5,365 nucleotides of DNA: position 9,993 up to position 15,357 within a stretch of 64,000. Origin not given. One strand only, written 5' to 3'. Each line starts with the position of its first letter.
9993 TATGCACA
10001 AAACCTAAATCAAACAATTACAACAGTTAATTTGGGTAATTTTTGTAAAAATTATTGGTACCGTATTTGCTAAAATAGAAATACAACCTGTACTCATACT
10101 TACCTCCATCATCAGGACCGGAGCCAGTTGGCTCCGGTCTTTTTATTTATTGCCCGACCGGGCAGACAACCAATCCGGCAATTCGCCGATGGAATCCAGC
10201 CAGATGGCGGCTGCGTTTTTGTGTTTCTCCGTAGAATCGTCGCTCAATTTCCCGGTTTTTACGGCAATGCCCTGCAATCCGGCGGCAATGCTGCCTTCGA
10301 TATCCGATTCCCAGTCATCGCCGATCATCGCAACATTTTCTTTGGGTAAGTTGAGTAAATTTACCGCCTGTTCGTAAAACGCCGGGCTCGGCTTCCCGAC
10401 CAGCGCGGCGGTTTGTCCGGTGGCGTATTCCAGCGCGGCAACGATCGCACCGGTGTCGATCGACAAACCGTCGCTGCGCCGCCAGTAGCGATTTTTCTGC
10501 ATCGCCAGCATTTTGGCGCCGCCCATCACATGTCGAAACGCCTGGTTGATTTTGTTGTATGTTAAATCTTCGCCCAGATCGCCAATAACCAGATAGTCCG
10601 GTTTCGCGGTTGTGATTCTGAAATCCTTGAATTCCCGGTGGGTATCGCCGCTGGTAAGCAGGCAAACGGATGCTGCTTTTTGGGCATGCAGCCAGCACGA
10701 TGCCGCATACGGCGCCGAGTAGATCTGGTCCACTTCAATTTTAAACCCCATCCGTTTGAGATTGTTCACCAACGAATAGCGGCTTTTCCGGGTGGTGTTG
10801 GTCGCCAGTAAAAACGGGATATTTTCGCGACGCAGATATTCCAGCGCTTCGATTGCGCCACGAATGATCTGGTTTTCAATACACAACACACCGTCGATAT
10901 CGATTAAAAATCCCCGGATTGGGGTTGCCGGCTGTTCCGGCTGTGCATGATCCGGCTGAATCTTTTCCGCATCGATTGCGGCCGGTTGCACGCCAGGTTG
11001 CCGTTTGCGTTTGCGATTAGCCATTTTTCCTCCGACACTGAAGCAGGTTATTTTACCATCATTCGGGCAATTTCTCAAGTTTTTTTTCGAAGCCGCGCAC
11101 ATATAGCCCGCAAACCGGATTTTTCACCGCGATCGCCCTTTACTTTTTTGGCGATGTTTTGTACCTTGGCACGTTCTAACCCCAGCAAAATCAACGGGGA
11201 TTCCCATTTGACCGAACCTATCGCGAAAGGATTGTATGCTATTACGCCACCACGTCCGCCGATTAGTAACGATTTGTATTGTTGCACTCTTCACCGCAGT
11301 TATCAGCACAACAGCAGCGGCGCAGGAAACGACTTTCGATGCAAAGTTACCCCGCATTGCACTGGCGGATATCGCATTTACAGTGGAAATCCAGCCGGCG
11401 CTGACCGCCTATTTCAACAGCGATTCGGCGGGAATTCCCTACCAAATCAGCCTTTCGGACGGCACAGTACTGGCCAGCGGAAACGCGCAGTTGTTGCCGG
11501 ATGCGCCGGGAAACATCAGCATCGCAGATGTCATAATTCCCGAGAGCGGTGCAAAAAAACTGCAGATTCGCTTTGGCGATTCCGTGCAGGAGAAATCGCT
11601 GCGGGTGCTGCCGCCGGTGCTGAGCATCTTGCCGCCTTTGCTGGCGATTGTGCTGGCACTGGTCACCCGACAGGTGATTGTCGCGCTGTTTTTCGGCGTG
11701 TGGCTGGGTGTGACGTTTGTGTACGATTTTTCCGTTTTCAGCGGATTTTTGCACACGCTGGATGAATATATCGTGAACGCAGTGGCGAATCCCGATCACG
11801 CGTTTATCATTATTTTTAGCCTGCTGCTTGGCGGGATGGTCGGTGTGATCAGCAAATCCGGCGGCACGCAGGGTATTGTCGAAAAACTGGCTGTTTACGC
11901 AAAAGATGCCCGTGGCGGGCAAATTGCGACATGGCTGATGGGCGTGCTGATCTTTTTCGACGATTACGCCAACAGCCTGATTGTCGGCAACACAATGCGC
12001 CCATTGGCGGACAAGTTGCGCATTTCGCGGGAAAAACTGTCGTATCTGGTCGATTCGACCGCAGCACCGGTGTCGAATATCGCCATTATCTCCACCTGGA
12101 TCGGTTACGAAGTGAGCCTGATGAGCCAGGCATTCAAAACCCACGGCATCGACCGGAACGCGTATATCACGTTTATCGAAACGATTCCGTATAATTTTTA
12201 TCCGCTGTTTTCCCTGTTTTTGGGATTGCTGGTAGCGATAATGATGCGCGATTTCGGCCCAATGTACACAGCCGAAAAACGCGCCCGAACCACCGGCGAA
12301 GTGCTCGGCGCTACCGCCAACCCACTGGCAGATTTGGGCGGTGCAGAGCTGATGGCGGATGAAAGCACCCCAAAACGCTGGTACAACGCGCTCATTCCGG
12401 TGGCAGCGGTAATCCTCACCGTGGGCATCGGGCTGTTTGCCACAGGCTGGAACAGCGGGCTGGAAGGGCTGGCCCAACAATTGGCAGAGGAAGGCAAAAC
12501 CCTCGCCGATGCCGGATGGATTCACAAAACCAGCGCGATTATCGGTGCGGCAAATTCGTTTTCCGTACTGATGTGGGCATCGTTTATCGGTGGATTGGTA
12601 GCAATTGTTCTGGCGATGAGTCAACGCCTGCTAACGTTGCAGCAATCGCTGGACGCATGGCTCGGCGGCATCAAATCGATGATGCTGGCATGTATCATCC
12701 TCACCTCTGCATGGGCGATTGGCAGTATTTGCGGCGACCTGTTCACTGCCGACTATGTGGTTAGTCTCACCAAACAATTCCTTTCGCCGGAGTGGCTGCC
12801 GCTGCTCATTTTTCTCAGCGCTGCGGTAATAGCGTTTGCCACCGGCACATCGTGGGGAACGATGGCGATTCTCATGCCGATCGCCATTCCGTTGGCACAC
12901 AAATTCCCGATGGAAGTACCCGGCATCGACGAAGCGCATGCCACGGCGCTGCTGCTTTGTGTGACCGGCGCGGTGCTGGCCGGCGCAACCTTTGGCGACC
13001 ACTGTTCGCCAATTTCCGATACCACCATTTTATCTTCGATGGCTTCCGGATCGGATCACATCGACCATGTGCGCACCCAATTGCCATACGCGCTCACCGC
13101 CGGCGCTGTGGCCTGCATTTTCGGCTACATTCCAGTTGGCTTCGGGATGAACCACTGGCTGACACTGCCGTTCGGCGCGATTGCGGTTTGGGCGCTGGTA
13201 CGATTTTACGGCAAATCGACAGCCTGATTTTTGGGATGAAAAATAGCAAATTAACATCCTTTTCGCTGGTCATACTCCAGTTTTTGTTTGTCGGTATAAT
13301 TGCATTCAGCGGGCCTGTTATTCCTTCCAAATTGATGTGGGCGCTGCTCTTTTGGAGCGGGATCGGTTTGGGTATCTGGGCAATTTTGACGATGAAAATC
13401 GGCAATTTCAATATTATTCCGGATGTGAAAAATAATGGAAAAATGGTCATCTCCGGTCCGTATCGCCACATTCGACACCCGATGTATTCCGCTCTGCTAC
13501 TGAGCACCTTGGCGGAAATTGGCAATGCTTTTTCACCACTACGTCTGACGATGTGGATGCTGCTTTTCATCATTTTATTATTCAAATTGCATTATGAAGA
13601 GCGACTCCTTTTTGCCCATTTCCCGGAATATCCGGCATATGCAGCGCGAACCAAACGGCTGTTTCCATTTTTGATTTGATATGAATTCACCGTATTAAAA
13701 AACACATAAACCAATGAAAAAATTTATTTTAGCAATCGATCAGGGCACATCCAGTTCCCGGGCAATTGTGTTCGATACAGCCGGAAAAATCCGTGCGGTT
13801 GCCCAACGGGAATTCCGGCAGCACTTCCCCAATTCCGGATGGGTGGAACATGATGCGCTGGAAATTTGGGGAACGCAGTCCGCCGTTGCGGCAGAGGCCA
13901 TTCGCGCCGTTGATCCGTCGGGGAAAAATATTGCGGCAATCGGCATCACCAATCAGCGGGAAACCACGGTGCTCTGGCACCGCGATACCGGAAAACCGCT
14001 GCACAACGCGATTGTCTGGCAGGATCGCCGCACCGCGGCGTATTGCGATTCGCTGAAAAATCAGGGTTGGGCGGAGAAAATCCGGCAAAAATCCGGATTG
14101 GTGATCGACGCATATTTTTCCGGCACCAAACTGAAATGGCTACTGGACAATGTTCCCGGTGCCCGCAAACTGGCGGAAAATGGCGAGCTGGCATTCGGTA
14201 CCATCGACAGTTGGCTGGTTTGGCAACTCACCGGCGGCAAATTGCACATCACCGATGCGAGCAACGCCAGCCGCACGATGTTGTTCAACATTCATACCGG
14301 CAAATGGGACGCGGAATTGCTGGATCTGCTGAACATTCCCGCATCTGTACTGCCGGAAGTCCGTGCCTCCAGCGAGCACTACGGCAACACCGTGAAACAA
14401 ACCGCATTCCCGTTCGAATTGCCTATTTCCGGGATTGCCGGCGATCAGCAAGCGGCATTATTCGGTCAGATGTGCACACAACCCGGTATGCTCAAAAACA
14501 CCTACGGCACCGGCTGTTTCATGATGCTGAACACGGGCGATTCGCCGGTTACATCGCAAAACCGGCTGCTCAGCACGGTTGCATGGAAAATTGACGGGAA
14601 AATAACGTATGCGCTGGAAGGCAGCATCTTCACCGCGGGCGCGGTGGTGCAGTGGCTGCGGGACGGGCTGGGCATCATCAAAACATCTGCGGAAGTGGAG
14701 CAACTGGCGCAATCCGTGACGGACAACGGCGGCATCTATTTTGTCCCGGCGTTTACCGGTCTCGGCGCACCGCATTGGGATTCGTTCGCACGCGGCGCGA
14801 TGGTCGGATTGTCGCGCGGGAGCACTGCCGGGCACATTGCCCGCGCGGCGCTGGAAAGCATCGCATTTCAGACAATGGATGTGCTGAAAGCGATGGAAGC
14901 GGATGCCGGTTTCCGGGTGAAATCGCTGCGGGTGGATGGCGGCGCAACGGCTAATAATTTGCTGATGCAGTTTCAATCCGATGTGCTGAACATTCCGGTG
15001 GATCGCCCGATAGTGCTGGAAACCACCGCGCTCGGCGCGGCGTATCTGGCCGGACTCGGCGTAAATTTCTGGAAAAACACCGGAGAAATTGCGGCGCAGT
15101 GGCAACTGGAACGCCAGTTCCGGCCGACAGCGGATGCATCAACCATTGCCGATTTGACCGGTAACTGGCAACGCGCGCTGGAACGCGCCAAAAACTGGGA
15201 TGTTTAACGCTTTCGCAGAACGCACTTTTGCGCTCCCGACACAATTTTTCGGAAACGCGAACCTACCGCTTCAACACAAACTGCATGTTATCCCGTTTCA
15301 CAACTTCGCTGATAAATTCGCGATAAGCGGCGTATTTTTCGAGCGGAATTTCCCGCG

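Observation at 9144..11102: Bacterial PcrB/GGGPS-family prenyl-glyceryl-phosphate synthase with an adjacent HAD-IIA phosphatase; polyprenyl synthase elsewhere in the window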

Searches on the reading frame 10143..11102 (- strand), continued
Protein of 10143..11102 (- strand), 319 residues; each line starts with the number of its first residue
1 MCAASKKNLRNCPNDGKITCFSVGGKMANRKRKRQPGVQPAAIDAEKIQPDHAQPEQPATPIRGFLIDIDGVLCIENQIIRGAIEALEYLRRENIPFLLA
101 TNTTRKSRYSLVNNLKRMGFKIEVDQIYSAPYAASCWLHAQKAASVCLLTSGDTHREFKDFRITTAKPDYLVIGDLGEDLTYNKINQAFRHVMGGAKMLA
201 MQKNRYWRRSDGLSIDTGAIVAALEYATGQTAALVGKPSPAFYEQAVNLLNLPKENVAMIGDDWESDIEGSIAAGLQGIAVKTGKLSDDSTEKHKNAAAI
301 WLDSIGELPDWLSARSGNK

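Call 80: predict_structure(alignment_id=A2)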
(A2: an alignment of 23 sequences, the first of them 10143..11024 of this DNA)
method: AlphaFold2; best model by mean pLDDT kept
length: 293 residues; sequences in the alignment: 23
mean_pLDDT: 88.5   pTM: 0.83
mean pLDDT of the five models: 88.5, 87.8, 87.3, 87.2, 86.4
residues with pLDDT >= 90: 212; 70-90: 32; 50-70: 46; < 50: 3
segments of 3 or more residues with pLDDT < 50: none
pLDDT, mean of each block of 10 residues (from residue 1): 57 56 58 88 95 97 98 95 97 98 98 98 95 97 96 90 97 86 71 92 96 96 97 95 95 90 67 87 94 55
secondary structure, 60 per line:
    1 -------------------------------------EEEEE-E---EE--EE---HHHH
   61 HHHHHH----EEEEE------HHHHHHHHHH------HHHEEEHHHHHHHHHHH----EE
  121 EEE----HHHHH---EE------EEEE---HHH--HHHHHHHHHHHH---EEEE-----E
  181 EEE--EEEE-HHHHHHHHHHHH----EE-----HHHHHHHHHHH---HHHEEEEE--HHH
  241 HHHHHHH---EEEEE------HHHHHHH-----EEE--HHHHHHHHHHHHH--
elements in order: E38-42 H57-66 E71-75 H82-91 E101-103 H104-114 E119-123 H128-132 E144-147 H156-167 E171-174 E180-183 E186-189 H191-202 H214-224 E231-235 H238-247 E251-255 H262-268 E274-276 H279-291

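Call 82: fold_search(model_id=the predicted structure, library=pdb)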
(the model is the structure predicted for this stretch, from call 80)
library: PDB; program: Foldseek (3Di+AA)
matches with E <= 10: 1620; with E <= 0.001: 208
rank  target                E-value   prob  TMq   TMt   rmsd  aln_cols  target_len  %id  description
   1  3hlt_A                5.8e-26  1.00  0.80  0.91   2.0       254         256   34  The crystal structure of human haloacid dehalogenase-like hydrolase domain containing 2 (HDHD2) (released 2009-07-07)
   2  2x4d_A                1.4e-25  1.00  0.75  0.81   3.1       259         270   32  Crystal structure of human phospholysine phosphohistidine inorganic pyrophosphate phosphatase LHPP (released 2010-03-16)
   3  2ho4_B                2.8e-25  1.00  0.79  0.92   2.0       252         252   34  Crystal Structure of Protein from Mouse Mm.236127 (released 2006-08-15)
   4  3qgm_C                4.8e-25  1.00  0.79  0.88   2.3       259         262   25  p-nitrophenyl phosphatase from Archaeoglobus fulgidus (released 2011-02-09)
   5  1vjr                  1.5e-24  1.00  0.79  0.89   2.0       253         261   26  Crystal structure of 4-nitrophenylphosphatase (TM1742) from Thermotoga maritima at 2.40 A resolution (released 2004-03-30)
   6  3qgm_A                5.3e-24  1.00  0.79  0.89   2.2       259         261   25  p-nitrophenyl phosphatase from Archaeoglobus fulgidus (released 2011-02-09)
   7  4jdp_A                6.4e-24  1.00  0.80  0.88   2.3       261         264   26  Crystal structure of probable p-nitrophenyl phosphatase (pho2) (target EFI-501307) from Archaeoglobus fulgidus DSM 430 (released 2013-03-06)
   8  4jdp_B                2.3e-23  1.00  0.79  0.87   2.3       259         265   25  Crystal structure of probable p-nitrophenyl phosphatase (pho2) (target EFI-501307) from Archaeoglobus fulgidus DSM 430 (released 2013-03-06)
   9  2c4n                  3.9e-23  1.00  0.77  0.90   2.1       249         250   26  NagD from E.coli K-12 strain (released 2006-01-26)
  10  2ho4_A                1.7e-22  1.00  0.76  0.88   2.5       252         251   34  Crystal Structure of Protein from Mouse Mm.236127 (released 2006-08-15)
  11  8s8a                  1.9e-22  1.00  0.77  0.77   2.7       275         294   25  Human pyridoxal phosphatase in complex with 7,8-dihydroxyflavone without phosphate (released 2024-06-12)
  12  4bx2_B                2.2e-22  1.00  0.77  0.78   2.7       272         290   25  Crystal Structure of murine Chronophin (Pyridoxal Phosphate Phosphatase) in complex with Beryllium trifluoride (released 2013-12-25)
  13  4bx3_B                2.2e-22  1.00  0.77  0.77   2.7       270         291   25  Crystal Structure of murine Chronophin (Pyridoxal Phosphate Phosphatase) (released 2013-12-25)
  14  2cfs                  2.4e-22  1.00  0.77  0.78   2.6       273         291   25  crystal structure of human pyridoxal 5'-phosphate phosphatase (released 2007-02-27)
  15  5gyn                  2.8e-22  1.00  0.78  0.77   2.7       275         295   25  Crystal structure of human pyridoxal 5'-phosphate phosphatase (Chronophin) mutant - C221S (released 2017-09-27)
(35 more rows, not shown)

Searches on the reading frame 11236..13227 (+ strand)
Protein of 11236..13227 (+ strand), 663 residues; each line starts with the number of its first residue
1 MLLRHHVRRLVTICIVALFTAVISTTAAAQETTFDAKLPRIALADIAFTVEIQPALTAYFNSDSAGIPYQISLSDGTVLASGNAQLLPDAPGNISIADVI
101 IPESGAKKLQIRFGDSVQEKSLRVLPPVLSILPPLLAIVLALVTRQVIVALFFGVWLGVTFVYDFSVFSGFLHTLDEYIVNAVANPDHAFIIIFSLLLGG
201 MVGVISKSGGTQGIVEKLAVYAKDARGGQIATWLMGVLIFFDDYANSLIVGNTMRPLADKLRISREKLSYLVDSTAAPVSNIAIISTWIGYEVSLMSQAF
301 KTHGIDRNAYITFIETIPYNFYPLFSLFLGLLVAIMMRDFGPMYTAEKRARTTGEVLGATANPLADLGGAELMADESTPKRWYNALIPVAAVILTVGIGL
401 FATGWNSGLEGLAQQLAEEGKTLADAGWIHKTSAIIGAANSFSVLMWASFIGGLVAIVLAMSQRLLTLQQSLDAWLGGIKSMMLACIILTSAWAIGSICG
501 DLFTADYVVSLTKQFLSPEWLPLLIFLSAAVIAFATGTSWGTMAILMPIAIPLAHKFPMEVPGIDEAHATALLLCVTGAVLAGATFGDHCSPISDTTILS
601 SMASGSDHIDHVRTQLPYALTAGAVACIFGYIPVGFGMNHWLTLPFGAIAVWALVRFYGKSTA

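Call 6: search_protein_families(library=pfam, proteins=[window:11236-13227:+])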
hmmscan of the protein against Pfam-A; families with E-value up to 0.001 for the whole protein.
window:11236-13227:+ (663 aa): 1 family
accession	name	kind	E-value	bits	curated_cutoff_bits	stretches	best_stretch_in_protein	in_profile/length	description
PF03553.21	Na_H_antiporter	-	5.9e-59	200.2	23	2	285-628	7-296/303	Na+/H+ antiporter family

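Call 7: search_protein_families(library=ncbifam, proteins=[window:11236-13227:+])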
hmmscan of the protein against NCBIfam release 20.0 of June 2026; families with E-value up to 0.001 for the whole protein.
window:11236-13227:+ (663 aa): 3 families
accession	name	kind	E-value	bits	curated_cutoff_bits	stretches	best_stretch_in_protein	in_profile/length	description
NF000013.1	tet_NaH_anti_35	exception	9.7e-52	176.4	750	1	283-646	5-341/369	tetracycline efflux Na+/H+ antiporter family transporter Tet(35)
TIGR00931.1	antiport_nhaC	equivalog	1.6e-13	50.2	370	1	450-635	35-206/454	Na+/H+ antiporter NhaC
NF052307.1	ArgOrthExpArcD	equivalog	5.5e-09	35.4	650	1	485-635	85-222/469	arginine/ornithine antiporter ArcD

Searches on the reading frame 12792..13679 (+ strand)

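Call 6: search_protein_families(library=pfam, proteins=[window:12792-13679:+])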
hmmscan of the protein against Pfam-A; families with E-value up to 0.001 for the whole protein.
window:12792-13679:+ (295 aa): 2 families
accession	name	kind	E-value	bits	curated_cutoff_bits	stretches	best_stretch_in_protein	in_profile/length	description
PF04140.19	ICMT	-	5.6e-07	30.3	24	1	187-273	5-93/95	Isoprenylcysteine carboxyl methyltransferase (ICMT) family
PF04191.18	PEMT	-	3.5e-06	27.9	25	1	184-276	7-101/105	Phospholipid methyltransferase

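Call 7: search_protein_families(library=ncbifam, proteins=[window:12792-13679:+])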
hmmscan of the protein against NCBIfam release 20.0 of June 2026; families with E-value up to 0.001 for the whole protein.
window:12792-13679:+ (295 aa): 1 family
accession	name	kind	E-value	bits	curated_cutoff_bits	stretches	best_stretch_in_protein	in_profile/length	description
NF040696.1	isopcys_mtase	equivalog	1.4e-13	51.1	160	1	178-293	71-189/190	protein-S-isoprenylcysteine O-methyltransferase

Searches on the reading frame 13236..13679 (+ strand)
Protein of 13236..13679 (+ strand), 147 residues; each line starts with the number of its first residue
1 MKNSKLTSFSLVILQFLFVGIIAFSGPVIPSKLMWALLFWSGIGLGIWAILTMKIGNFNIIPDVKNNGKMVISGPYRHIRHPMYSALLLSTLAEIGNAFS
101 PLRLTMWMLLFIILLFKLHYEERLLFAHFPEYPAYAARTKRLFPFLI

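Call 58: search_protein_families(library=pfam, proteins=[window:13236-13679:+], max_evalue=0.01)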
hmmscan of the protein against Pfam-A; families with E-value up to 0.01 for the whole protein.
window:13236-13679:+ (147 aa): 2 families
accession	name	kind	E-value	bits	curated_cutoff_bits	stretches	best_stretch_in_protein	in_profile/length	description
PF04140.19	ICMT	-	1.2e-07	32.5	24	1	39-125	5-93/95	Isoprenylcysteine carboxyl methyltransferase (ICMT) family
PF04191.18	PEMT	-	6e-07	30.3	25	1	36-128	7-101/105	Phospholipid methyltransferase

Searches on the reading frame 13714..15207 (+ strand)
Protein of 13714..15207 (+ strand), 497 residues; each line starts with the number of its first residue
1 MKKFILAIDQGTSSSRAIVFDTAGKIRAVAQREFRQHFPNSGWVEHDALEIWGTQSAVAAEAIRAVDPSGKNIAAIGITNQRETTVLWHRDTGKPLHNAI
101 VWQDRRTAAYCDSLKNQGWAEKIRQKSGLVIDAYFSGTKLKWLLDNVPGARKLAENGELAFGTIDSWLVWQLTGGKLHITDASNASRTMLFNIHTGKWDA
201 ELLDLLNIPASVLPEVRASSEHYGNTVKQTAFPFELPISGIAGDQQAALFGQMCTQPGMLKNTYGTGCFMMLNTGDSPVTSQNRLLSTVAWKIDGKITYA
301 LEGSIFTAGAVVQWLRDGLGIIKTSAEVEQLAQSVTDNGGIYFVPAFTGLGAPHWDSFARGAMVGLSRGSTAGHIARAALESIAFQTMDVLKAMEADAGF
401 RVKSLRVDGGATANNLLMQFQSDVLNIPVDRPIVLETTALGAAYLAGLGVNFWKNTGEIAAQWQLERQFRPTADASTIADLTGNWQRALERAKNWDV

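Call 6: search_protein_families(library=pfam, proteins=[window:13714-15207:+])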
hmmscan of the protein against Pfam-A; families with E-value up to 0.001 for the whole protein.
window:13714-15207:+ (497 aa): 2 families
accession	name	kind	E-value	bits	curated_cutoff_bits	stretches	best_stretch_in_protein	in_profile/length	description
PF00370.27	FGGY_N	-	1.1e-80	271.2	28.8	1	5-251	2-245/245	FGGY family of carbohydrate kinases, N-terminal domain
PF02782.22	FGGY_C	-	5.7e-44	150.7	27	1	261-448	2-196/198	FGGY family of carbohydrate kinases, C-terminal domain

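Call 7: search_protein_families(library=ncbifam, proteins=[window:13714-15207:+])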
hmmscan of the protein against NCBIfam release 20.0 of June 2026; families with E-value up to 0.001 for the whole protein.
window:13714-15207:+ (497 aa): 12 families
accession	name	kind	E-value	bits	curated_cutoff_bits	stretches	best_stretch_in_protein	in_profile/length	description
NF000756.0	PRK00047.1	subfamily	1.8e-242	805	498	1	1-496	3-498/502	glycerol kinase GlpK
TIGR01311.1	glycerol_kin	equivalog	1.1e-220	733.2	590.35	1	3-495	1-496/496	glycerol kinase GlpK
TIGR01312.1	XylB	equivalog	3.7e-61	207.1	380.25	1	7-469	2-458/481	xylulokinase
TIGR01314.1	gntK_FGGY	equivalog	1.4e-37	129.4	648.55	1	4-470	1-470/505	gluconokinase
NF008187.0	PRK10939.1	equivalog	1.8e-37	129.2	528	1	2-491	3-502/521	autoinducer-2 kinase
TIGR02628.1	fuculo_kin_coli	equivalog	2.5e-34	119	470.9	1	5-467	3-459/465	L-fuculokinase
NF011601.0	PRK15027.1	equivalog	9e-28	96.9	912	1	6-475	3-461/484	xylulokinase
TIGR01315.1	5C_CHO_kinase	subfamily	2.4e-23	82.6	408.7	2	312-463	355-505/541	FGGY family pentulose kinase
TIGR02627.1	rhamnulo_kin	equivalog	3.7e-20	71.9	527.95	1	6-230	1-218/454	rhamnulokinase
NF007925.0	PRK10640.1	equivalog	3.6e-19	68.5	639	1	4-243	5-235/489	rhamnulokinase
NF003154.0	PRK04123.1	equivalog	1.9e-14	53.3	428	1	2-462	3-504/554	ribulokinase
TIGR01234.1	L-ribulokinase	equivalog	1.3e-09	37.4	583.25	1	333-461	368-496/536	ribulokinase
